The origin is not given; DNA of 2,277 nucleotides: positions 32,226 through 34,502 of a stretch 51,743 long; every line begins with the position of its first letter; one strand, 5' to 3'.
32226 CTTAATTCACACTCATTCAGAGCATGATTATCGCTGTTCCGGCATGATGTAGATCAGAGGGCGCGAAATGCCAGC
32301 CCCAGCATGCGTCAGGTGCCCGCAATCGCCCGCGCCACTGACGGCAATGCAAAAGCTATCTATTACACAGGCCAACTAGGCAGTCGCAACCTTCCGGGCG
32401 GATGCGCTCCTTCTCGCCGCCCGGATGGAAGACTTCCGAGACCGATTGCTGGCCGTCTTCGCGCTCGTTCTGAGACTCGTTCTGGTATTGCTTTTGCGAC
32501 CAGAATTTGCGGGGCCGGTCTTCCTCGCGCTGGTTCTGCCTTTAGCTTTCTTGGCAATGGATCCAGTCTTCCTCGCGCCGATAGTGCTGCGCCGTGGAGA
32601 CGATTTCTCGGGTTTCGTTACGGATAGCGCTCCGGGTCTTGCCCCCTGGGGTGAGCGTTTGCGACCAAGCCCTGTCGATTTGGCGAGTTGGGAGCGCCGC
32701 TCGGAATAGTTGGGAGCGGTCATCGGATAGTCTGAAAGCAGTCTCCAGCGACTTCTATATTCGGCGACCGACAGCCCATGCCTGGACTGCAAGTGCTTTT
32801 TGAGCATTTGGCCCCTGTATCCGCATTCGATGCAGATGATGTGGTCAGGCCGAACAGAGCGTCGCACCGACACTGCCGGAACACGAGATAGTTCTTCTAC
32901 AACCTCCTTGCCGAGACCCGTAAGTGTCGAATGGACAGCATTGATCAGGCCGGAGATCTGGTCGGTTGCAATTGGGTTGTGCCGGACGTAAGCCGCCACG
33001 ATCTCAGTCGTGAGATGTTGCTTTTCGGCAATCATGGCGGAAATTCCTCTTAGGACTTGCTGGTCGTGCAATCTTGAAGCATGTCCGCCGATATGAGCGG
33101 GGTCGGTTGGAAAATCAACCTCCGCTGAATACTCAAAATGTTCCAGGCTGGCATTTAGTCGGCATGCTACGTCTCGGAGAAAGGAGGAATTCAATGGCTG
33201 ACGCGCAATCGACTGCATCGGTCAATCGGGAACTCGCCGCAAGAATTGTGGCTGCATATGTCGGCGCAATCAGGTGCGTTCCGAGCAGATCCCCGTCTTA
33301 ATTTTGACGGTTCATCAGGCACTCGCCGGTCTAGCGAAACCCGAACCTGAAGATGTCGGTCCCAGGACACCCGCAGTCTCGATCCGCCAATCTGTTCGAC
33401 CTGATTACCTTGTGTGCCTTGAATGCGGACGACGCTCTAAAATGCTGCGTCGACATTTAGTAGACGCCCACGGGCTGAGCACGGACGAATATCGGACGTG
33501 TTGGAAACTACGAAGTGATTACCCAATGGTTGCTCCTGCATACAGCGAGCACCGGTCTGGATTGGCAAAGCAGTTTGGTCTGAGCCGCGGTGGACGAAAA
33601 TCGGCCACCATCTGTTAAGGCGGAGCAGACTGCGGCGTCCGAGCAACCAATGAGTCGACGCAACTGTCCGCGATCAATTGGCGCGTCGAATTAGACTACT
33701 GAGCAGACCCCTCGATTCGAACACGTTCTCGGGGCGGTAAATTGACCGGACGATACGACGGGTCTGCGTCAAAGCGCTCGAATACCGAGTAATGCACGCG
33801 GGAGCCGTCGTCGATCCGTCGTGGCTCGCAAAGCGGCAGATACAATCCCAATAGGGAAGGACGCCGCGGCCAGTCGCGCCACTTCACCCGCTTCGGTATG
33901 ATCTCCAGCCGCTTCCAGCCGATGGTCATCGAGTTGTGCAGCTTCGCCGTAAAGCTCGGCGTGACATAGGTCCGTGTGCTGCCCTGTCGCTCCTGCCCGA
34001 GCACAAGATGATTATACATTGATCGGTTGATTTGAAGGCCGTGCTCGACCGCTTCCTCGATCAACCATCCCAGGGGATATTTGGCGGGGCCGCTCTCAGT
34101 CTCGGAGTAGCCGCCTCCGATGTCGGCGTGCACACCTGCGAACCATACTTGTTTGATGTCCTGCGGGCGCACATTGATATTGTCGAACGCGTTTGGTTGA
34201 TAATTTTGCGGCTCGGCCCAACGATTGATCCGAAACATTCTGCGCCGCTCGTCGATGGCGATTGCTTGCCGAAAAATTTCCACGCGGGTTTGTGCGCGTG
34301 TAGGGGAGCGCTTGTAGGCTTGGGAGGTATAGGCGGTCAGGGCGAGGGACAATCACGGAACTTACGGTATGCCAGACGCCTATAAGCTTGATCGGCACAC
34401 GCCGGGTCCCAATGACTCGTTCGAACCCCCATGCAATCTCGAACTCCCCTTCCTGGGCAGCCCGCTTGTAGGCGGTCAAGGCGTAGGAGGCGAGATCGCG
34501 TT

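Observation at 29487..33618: Island-borne nucleoid-protein cluster: MarR + histone-H1-like repeat protein + two divergent MucR/Ros genes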

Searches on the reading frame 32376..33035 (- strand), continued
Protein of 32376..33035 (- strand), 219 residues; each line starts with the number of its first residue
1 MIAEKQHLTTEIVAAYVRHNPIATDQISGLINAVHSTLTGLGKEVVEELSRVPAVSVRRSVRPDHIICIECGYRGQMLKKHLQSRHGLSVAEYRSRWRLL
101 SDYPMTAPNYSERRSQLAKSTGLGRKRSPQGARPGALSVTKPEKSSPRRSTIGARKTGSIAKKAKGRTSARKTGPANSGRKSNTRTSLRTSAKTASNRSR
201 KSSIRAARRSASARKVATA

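Call 42: find_related_loci(query=A1, collection=metagenome_contigs, flank=10000)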
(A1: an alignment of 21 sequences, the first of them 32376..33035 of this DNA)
Query A1 (219 aa) in metagenome_contigs; peptide patterns used: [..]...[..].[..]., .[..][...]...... (x = any residue, [..] = any of these).
445 stretches matched a pattern; 389 encode a relative of the query (tblastn E <= 1e-3); the best 80 are kept; 80 distinct loci.
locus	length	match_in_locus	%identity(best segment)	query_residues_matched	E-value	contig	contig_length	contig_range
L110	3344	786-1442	100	1-219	9e-149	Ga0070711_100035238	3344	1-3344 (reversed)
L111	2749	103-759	100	1-219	8e-151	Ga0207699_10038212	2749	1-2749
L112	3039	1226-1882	100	1-219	1e-149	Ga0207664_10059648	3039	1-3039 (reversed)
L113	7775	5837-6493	100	1-219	2e-143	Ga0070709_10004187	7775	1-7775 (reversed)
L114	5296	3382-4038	99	1-219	6e-141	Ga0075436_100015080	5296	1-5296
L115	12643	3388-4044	99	1-219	4e-140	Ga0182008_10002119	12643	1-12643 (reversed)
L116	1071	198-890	73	1-219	6e-109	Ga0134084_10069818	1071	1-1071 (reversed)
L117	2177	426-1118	72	1-219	9e-100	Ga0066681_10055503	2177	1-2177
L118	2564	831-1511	71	1-219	1e-97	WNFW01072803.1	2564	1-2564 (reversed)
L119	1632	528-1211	69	1-218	4e-98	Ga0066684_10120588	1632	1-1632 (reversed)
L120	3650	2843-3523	70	1-219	1e-92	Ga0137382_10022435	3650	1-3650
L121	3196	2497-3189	71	1-219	1e-92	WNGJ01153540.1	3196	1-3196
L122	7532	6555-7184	74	1-200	2e-91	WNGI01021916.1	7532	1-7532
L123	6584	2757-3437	69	1-219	2e-91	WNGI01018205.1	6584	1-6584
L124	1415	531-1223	68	1-219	1e-96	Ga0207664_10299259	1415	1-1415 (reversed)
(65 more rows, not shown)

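Call 53: search_solved_structures(query=window:32376-33035:-, max_evalue=0.001, show_alignments=2)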
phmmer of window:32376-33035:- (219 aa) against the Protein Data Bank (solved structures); distinct sequences matched with E-value up to 0.001: 1.
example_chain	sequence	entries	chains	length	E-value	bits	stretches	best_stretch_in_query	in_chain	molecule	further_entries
2jsp_A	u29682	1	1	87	1.7e-24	90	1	51-128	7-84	Transcriptional regulatory protein ros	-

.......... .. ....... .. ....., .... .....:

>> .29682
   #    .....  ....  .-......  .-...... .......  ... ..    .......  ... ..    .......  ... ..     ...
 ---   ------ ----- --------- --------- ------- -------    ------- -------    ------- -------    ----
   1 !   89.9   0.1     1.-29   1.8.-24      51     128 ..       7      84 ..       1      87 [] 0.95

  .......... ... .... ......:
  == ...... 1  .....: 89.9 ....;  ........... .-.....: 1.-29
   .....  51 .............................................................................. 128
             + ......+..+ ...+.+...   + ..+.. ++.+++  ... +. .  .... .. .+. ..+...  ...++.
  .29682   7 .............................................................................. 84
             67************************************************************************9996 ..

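Call 58: search_protein_families(library=pfam, proteins=[L097:8310-9668:-, L097:11252-12262:+, L097:12370-13404:+, L097:13413-14219:-, L055:10406-11623:-, L055:12316-13203:-, L055:13220-14263:-, L055:5645-9238:+, L055:6251-8734:-], max_evalue=0.0001)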
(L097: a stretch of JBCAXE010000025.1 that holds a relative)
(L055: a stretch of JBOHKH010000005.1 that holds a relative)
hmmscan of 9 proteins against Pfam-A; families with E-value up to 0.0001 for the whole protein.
L097:8310-9668:- (452 aa): 1 family
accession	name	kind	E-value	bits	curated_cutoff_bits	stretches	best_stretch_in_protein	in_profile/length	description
PF00464.25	SHMT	-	5e-167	556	27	1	41-416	2-398/399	Serine hydroxymethyltransferase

L097:11252-12262:+ (336 aa): 1 family
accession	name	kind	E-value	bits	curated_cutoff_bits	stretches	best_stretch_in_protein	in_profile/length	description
PF00490.27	ALAD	-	8.4e-135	449.4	24.6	1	15-332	2-316/317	Delta-aminolevulinic acid dehydratase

L097:12370-13404:+ (344 aa): 4 families
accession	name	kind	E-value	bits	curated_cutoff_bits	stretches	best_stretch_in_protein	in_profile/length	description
PF08240.17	ADH_N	-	3e-29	101.8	23.5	1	24-140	1-103/104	Alcohol dehydrogenase GroES-like domain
PF00107.32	ADH_zinc_N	-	1.2e-26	93.7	31.8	1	178-306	1-127/129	Zinc-binding dehydrogenase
PF16912.11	Glu_dehyd_C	-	7.8e-08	32.5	34.9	1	159-278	22-142/211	Glucose dehydrogenase C-terminus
PF13602.12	ADH_zinc_N_2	-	5.4e-05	24.6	27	0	231-342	16-134/134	Zinc-binding dehydrogenase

L097:13413-14219:- (268 aa): 0 families

L055:10406-11623:- (405 aa): 1 family
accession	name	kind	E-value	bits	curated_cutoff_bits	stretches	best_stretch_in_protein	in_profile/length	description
PF00155.27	Aminotran_1_2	-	7.5e-70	236.3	19.7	1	48-392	2-361/361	Aminotransferase class I and II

L055:12316-13203:- (295 aa): 5 families
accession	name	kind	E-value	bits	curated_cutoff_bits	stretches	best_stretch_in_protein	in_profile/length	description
PF03446.21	NAD_binding_2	-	2.5e-54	184.1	21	1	4-159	2-158/161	NAD binding domain of 6-phosphogluconate dehydrogenase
PF14833.11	NAD_binding_11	-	2.8e-33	115.2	30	1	165-291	2-122/122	NAD-binding of NADP-dependent 3-hydroxyisobutyrate dehydrogenase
PF03807.23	F420_oxidored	-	4.9e-09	37.1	21.6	1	4-92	2-90/94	NADP oxidoreductase coenzyme F420-dependent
PF02826.25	2-Hacid_dh_C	-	7e-06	26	25.1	1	4-94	39-127/178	D-isomer specific 2-hydroxyacid dehydrogenase, NAD binding domain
PF07991.19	KARI_N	-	3.2e-05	24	20.6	1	4-91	7-92/165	Acetohydroxy acid isomeroreductase, NADPH-binding domain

L055:13220-14263:- (347 aa): 2 families
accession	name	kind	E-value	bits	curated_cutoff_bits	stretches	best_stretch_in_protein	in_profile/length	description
PF16113.10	ECH_2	-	1.4e-128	429.5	27.2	1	17-337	1-335/335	Enoyl-CoA hydratase/isomerase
PF00378.25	ECH_1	-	3.7e-31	108.8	27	1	13-193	2-179/251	Enoyl-CoA hydratase/isomerase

L055:5645-9238:+ (1197 aa): 1 family
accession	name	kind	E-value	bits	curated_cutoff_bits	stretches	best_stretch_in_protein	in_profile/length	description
PF00873.25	ACR_tran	-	3.9e-256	852.9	28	1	180-1188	4-1020/1021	AcrB/AcrD/AcrF family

L055:6251-8734:- (827 aa): 0 families

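Call 71: find_related_loci(query=A1, collection=viral_contigs, flank=10000)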
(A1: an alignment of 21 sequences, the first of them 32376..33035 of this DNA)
Query A1 (219 aa) in viral_contigs; peptide patterns used: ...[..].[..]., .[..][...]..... (x = any residue, [..] = any of these).
71 stretches matched a pattern; 6 encode a relative of the query (tblastn E <= 1e-3); 6 distinct loci.
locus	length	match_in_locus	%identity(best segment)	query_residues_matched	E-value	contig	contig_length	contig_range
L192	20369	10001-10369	46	7-127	2e-36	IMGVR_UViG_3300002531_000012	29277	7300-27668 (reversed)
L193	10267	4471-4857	48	3-128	2e-34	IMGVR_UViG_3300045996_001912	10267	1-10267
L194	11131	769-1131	46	8-125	3e-34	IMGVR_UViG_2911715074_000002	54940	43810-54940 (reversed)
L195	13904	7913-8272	48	8-126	1e-33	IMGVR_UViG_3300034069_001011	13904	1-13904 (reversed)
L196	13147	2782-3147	45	8-127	1e-30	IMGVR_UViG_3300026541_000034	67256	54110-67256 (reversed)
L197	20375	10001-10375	40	8-127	4e-25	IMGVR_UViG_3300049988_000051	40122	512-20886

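Call 82: search_protein_representatives(protein=window:32376-33035:-)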
Query: 219 residues. Proteins with E-value up to 0.001 (for the whole library): 6567; up to 1e-10: 3776; up to 1e-30: 82. The best 150 are listed.
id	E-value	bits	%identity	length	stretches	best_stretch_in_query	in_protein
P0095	9.7e-64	231.1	63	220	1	1-219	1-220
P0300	8.8e-57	208.4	85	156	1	1-115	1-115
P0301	5.9e-52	192.7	41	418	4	47-125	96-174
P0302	1.3e-49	185.0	59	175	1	3-174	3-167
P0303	2.7e-49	184.0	70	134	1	3-127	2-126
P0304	3.0e-48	180.6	56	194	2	50-134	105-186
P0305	9.3e-48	179.0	81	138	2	1-87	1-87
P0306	1.2e-44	168.9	44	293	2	8-131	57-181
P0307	2.2e-40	154.9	54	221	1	5-167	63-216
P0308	5.2e-39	150.4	56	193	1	18-201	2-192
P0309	1.8e-38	148.7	53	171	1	5-144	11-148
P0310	2.3e-38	148.3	55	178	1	7-136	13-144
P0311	7.6e-38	146.6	55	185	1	6-133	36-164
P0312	2.5e-37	145.0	43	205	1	6-190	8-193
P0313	7.8e-37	143.3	69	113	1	2-99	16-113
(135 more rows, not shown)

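Call 83: find_encoding_contigs(protein=P0018, flank=10000, max_places=3)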
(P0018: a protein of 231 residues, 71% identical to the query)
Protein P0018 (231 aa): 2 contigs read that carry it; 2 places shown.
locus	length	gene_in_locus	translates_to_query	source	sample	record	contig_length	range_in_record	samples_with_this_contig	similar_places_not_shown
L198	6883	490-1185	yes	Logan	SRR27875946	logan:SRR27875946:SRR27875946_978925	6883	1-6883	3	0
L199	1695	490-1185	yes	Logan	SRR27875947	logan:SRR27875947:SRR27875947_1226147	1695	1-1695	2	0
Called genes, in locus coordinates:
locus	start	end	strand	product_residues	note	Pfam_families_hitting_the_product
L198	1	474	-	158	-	?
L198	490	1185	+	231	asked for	PF05443:ROS_MUCR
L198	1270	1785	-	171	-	PF13238:AAA_18 (weak), PF13671:AAA_33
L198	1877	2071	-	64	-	-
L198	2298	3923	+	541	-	PF00496:SBP_bac_5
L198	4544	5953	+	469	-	PF00246:Peptidase_M14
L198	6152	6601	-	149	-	PF08332:CaMKII_AD, PF13474:SnoaL_3, PF14534:DUF4440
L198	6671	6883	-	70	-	?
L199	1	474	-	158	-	?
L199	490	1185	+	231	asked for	PF05443:ROS_MUCR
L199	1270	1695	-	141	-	?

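Call 87: search_protein_families(library=padloc, proteins=[window:32376-33035:-, L001:4959-5384:-, L008:3267-4439:+], max_evalue=0.001)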
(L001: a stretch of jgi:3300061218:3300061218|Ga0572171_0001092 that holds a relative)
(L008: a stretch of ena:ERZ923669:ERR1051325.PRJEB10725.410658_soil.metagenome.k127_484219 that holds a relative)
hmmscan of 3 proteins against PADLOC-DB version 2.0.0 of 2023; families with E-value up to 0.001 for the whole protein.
window:32376-33035:- (219 aa): 0 families

L001:4959-5384:- (141 aa): 0 families

L008:3267-4439:+ (390 aa): 0 families

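Call 88: search_protein_families(library=phrogs, proteins=[window:32376-33035:-, L001:4959-5384:-, L008:3267-4439:+], max_evalue=0.001)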
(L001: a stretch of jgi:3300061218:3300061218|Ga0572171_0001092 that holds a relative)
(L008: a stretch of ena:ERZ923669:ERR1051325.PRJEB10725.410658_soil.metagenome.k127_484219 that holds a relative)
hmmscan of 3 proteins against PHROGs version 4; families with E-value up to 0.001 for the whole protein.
window:32376-33035:- (219 aa): 0 families

L001:4959-5384:- (141 aa): 1 family
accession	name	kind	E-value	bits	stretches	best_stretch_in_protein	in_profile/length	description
phrog_22215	-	unknown function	0.00082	20.2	1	72-102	3-33/324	-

L008:3267-4439:+ (390 aa): 0 families

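Call 89: search_protein_families(library=ncbifam, proteins=[L097:10541-11125:-, L055:11734-12246:-], max_evalue=1e-10)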
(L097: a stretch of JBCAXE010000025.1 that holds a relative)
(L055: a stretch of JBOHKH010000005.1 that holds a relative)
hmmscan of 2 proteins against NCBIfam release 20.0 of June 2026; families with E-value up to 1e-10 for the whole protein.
L097:10541-11125:- (194 aa): 1 family
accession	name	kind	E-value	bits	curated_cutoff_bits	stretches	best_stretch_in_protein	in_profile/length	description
NF047395.1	TransRegLtdR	equivalog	9.5e-76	253.1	250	1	37-194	9-166/166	transcriptional regulator LdtR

L055:11734-12246:- (170 aa): 1 family
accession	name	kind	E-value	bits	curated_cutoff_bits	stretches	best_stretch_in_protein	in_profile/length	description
NF047395.1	TransRegLtdR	equivalog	7.7e-74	246.9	250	1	8-170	4-166/166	transcriptional regulator LdtR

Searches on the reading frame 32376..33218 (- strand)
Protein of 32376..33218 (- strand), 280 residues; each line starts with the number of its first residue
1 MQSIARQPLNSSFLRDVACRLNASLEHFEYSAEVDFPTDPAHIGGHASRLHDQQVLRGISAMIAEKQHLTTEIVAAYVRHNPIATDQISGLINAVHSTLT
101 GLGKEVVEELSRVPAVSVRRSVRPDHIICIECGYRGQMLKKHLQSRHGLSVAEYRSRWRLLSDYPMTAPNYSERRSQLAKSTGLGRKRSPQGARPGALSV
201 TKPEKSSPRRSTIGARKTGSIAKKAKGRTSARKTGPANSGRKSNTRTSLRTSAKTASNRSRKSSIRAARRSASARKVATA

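Call 3: search_protein_families(library=pfam, proteins=[window:32376-33218:-], max_evalue=0.01)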
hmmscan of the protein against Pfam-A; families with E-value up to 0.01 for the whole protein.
window:32376-33218:- (280 aa): 1 family
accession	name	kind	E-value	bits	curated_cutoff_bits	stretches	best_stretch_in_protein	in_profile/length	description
PF05443.17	ROS_MUCR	-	2.6e-40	137.7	25.4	1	68-185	4-123/123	ROS/MUCR transcriptional regulator protein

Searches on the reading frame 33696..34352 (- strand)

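Call 3: search_protein_families(library=pfam, proteins=[window:33696-34352:-], max_evalue=0.01)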
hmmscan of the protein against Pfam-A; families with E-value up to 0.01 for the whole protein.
window:33696-34352:- (218 aa): 1 family
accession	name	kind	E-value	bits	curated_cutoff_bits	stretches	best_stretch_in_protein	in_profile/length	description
PF09994.14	T6SS_Tle1-like_cat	-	4.6e-21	75.8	27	1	11-100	200-287/287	T6SS, Phospholipase effector Tle1-like, catalytic domain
